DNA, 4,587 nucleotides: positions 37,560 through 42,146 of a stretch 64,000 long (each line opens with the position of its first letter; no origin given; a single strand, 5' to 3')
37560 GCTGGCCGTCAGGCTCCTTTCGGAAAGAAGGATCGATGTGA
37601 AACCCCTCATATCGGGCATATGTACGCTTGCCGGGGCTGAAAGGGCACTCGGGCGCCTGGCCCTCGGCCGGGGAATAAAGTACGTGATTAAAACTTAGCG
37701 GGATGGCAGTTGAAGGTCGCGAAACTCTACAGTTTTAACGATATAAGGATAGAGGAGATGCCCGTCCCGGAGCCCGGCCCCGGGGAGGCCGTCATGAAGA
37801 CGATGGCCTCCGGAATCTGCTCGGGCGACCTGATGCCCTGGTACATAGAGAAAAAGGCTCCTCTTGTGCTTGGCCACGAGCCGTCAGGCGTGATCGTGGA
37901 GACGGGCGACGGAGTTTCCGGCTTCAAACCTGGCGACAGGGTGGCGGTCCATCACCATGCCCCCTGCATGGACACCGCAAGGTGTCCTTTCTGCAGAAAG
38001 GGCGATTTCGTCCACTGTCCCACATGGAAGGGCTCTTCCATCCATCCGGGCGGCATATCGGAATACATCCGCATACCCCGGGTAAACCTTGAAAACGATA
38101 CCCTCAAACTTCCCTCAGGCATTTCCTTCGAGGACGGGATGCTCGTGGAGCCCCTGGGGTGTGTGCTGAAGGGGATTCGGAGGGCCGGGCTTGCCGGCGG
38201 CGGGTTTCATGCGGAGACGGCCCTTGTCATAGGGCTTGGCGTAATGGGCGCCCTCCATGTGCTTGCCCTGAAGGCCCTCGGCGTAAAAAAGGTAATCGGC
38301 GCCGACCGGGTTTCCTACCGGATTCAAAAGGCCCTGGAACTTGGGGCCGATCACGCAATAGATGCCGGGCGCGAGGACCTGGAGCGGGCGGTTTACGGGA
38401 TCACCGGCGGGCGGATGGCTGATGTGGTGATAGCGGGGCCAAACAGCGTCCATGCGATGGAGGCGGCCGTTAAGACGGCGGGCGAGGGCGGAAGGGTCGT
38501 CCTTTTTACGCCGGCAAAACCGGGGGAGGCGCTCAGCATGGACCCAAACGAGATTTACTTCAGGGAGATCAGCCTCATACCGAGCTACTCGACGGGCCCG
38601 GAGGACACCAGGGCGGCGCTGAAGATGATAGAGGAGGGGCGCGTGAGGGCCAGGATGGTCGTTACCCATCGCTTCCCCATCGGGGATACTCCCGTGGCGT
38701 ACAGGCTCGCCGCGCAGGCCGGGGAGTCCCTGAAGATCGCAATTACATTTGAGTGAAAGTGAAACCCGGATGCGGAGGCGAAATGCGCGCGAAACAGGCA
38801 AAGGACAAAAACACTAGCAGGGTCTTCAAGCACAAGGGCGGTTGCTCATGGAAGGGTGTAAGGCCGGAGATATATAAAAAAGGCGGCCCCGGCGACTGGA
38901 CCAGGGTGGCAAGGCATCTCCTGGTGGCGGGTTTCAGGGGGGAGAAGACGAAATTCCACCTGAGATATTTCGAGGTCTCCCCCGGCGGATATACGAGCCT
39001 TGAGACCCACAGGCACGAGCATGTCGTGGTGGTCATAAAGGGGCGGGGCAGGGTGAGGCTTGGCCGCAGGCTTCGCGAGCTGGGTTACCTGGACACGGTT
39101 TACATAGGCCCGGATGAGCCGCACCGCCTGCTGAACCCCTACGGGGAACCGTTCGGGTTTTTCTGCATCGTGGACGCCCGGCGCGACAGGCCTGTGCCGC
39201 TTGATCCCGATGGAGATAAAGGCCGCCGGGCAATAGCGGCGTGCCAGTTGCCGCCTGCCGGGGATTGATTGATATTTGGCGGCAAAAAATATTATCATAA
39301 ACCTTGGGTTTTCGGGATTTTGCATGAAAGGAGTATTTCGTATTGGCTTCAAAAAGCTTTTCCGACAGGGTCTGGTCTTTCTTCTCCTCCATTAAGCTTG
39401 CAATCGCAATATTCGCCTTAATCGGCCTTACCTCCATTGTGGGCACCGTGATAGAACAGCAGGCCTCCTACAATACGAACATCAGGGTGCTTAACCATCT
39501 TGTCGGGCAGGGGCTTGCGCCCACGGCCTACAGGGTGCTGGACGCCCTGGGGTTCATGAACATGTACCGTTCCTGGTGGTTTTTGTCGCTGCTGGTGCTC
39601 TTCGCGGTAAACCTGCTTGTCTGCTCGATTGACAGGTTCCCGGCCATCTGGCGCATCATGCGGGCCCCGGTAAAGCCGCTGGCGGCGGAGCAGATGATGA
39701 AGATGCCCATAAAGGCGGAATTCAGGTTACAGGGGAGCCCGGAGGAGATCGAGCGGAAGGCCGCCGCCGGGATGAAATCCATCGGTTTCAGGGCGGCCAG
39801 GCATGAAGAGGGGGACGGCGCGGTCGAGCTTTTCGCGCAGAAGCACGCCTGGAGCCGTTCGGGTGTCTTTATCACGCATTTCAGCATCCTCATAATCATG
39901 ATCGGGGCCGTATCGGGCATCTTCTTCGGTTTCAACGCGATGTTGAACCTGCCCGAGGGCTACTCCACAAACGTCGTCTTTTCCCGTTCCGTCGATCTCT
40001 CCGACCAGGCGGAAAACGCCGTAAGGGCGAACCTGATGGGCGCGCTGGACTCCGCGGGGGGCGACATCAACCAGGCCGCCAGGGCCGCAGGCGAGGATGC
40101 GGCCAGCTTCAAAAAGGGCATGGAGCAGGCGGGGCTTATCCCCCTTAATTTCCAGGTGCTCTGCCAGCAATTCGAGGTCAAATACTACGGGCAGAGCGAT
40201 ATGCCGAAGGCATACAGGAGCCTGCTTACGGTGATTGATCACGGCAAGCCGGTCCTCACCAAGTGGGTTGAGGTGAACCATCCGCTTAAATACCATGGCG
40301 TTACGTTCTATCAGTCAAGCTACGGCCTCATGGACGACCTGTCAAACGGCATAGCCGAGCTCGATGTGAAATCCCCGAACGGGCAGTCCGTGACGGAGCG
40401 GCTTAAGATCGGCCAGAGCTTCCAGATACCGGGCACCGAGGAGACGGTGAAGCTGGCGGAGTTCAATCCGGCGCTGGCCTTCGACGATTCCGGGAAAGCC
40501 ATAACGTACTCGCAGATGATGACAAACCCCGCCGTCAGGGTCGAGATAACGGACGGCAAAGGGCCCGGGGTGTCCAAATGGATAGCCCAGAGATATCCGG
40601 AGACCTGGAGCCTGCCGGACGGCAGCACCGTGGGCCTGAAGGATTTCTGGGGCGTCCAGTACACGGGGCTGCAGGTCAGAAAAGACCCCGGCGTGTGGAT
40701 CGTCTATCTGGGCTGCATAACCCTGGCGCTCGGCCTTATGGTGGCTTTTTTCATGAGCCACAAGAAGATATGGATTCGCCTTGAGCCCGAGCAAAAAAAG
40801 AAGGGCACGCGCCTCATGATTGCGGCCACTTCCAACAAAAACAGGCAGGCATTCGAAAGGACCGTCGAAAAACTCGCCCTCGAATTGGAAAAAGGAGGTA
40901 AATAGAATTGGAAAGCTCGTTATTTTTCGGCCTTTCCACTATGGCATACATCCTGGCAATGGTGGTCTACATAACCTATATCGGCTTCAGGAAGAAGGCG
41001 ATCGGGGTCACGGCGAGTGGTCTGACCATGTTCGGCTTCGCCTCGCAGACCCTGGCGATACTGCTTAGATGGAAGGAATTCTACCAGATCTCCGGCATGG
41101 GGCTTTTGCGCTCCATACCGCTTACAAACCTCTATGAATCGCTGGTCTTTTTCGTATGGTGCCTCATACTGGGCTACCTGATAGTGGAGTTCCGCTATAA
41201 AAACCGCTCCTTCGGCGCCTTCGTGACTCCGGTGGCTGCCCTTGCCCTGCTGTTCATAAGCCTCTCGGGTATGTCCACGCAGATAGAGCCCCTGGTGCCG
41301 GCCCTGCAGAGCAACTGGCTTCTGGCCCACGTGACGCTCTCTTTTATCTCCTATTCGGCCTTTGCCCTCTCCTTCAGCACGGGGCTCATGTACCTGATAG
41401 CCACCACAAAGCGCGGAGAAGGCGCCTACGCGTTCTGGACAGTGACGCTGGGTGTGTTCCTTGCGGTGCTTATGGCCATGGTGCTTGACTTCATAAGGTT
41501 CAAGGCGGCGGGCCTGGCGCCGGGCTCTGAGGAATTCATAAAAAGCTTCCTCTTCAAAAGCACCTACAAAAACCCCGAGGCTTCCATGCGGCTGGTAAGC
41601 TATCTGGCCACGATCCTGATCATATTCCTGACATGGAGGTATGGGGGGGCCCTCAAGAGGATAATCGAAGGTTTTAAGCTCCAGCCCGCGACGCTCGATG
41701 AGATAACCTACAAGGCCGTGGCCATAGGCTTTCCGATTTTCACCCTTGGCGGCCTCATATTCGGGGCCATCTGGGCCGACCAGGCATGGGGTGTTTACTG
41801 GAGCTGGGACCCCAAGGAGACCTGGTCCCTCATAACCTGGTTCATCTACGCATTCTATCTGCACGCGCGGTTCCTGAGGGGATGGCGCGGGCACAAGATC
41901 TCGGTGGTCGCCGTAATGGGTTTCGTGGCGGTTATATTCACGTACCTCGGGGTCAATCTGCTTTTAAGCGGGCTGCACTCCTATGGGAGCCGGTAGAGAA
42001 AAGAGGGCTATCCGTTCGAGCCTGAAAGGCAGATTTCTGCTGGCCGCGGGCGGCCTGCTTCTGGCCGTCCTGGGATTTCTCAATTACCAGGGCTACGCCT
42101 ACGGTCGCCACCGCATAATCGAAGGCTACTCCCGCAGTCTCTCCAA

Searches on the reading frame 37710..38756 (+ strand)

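Call 63: search_protein_families(library=pfam, proteins=[window:37710-38756:+], max_evalue=0.00001)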
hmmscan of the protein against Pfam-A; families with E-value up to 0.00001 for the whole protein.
window:37710-38756:+ (348 aa): 3 families
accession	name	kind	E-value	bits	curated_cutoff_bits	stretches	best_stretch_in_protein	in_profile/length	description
PF08240.17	ADH_N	-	5.3e-23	81.7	23.5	1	23-126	1-98/104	Alcohol dehydrogenase GroES-like domain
PF00107.32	ADH_zinc_N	-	1.2e-20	74.2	31.8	1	180-308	3-128/129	Zinc-binding dehydrogenase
PF13602.12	ADH_zinc_N_2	-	5.4e-07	31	27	1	211-337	1-126/134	Zinc-binding dehydrogenase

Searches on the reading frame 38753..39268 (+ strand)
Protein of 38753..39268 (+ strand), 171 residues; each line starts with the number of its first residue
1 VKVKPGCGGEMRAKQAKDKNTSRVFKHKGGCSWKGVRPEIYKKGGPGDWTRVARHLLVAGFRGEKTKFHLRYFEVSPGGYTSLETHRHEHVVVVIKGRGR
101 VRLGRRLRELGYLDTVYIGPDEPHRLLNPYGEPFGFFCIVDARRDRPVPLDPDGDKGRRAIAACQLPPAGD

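Call 63: search_protein_families(library=pfam, proteins=[window:38753-39268:+], max_evalue=0.00001)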
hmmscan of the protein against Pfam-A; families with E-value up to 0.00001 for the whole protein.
window:38753-39268:+ (171 aa): 1 family
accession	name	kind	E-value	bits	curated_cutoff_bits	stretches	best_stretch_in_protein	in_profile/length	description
PF07883.17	Cupin_2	-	1.6e-09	37.8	27.2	1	72-139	2-69/70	Cupin domain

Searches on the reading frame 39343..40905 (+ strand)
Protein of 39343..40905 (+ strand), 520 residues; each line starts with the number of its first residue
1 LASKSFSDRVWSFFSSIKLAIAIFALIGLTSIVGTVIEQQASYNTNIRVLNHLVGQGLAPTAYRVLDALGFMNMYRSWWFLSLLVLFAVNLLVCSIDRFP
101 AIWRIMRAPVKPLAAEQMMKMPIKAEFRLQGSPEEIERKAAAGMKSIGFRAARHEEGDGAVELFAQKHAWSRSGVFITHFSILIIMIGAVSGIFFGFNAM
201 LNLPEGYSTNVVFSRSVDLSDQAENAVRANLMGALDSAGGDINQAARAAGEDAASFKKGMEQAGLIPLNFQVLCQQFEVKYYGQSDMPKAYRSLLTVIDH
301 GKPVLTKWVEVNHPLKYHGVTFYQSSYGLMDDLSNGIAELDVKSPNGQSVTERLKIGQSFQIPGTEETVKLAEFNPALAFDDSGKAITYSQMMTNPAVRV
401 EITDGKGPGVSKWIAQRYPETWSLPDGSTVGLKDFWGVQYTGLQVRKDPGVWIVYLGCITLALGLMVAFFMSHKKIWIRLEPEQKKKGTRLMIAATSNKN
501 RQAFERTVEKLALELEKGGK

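Call 44: search_protein_families(library=pfam, proteins=[window:39343-40905:+], max_evalue=0.00001)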
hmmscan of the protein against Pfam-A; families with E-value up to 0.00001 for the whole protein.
window:39343-40905:+ (520 aa): 1 family
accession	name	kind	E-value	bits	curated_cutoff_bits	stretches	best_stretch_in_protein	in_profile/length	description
PF05140.19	ResB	-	2.9e-94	317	24.6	1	18-508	2-485/486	ResB-like family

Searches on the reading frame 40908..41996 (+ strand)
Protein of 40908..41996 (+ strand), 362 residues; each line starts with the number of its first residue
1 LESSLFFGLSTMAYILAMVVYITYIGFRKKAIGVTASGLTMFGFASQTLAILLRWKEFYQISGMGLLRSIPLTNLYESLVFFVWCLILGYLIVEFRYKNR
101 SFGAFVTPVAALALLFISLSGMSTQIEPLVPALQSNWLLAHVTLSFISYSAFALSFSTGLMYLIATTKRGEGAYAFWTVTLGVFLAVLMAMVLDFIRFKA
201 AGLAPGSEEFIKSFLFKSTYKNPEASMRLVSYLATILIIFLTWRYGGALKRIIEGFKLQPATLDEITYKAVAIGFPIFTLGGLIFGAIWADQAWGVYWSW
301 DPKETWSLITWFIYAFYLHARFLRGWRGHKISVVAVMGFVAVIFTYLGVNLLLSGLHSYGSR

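Call 63: search_protein_families(library=pfam, proteins=[window:40908-41996:+], max_evalue=0.00001)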
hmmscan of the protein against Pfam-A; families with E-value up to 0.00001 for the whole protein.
window:40908-41996:+ (362 aa): 1 family
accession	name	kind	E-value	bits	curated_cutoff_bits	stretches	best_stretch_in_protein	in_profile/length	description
PF01578.25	Cytochrom_C_asm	-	1.4e-47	162.6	29.9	1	73-357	2-212/212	Cytochrome C assembly protein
